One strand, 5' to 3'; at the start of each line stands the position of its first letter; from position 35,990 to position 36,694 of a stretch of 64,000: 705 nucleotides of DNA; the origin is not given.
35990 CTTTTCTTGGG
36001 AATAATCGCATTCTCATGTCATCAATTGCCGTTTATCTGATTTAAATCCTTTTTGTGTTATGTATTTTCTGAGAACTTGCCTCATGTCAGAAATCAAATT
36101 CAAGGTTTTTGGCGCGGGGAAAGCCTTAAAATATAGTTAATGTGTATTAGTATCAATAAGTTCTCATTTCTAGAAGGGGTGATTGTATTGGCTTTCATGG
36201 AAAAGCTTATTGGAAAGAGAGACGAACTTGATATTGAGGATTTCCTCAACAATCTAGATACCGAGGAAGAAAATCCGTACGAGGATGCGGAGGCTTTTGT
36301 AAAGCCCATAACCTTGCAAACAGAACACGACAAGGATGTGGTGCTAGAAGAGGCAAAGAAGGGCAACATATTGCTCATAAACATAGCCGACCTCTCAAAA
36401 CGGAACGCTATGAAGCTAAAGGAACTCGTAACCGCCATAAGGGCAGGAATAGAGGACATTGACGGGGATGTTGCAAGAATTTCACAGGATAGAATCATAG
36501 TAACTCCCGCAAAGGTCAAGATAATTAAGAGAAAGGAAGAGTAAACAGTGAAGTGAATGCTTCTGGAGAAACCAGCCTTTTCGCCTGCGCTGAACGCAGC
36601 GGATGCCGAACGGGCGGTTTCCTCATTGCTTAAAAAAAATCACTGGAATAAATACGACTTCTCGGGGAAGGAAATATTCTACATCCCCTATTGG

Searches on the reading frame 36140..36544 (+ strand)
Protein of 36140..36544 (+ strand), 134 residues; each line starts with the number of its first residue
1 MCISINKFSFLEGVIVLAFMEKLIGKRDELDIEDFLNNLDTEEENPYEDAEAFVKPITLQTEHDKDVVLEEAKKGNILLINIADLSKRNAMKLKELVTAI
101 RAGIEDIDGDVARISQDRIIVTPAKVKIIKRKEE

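Call 80: search_protein_families(library=ncbifam, proteins=[window:36140-36544:+], max_evalue=0.001)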
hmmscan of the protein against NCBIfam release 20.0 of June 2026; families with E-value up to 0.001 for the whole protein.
window:36140-36544:+ (134 aa): 0 families

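Call 81: search_protein_families(library=pfam, proteins=[window:36140-36544:+], max_evalue=0.001)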
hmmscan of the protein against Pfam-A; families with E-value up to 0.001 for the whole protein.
window:36140-36544:+ (134 aa): 1 family
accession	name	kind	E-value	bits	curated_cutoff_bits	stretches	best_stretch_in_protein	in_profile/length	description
PF04472.17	SepF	-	4.2e-09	37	27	1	54-128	1-72/72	Cell division protein SepF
